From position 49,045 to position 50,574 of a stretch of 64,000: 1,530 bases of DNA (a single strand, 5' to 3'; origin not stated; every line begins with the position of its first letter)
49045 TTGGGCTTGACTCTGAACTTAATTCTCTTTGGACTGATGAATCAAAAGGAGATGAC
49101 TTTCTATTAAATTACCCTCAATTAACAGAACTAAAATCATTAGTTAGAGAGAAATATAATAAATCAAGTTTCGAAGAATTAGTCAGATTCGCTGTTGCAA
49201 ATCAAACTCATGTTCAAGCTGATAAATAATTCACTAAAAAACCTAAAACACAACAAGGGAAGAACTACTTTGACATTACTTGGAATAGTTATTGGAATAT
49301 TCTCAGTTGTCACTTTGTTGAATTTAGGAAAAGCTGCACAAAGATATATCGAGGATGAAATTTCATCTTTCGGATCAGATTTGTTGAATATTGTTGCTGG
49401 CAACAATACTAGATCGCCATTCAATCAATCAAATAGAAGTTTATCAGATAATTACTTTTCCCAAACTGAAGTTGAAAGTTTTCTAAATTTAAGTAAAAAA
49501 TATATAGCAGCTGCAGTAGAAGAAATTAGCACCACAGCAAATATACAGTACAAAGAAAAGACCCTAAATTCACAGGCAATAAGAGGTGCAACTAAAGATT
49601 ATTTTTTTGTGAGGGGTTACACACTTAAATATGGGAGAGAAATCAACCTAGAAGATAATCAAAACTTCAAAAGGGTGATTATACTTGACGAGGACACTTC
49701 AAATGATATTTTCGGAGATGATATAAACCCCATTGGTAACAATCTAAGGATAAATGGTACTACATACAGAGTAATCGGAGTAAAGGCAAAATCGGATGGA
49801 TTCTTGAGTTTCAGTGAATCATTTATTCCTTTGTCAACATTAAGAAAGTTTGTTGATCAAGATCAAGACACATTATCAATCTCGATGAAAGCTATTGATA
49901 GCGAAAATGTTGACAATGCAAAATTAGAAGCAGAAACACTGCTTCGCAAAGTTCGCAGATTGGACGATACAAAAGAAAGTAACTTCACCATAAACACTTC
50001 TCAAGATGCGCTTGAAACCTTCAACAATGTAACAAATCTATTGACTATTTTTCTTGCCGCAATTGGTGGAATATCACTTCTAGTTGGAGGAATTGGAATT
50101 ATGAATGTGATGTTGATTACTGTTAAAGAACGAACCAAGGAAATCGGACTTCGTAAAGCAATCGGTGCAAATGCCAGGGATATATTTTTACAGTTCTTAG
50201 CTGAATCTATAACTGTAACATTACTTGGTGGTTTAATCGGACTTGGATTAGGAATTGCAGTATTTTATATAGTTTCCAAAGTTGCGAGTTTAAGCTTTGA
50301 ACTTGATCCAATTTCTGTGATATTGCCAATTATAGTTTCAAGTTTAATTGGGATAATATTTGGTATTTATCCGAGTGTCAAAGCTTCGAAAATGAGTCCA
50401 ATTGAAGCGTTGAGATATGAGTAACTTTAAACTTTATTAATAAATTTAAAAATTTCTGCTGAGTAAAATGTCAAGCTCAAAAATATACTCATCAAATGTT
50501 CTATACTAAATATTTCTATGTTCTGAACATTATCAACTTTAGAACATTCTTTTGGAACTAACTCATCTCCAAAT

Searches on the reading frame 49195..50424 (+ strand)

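Call 64: search_protein_families(library=pfam, proteins=[window:49195-50424:+], max_evalue=0.00001)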
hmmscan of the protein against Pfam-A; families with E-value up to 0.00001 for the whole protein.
window:49195-50424:+ (409 aa): 2 families
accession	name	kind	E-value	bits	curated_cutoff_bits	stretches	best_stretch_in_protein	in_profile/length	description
PF12704.14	MacB_PCD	-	1.1e-33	117.7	27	1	24-247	1-205/207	MacB-like periplasmic core domain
PF02687.27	FtsX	-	6.8e-22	78.2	25.5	1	289-402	2-120/120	FtsX-like permease C-terminal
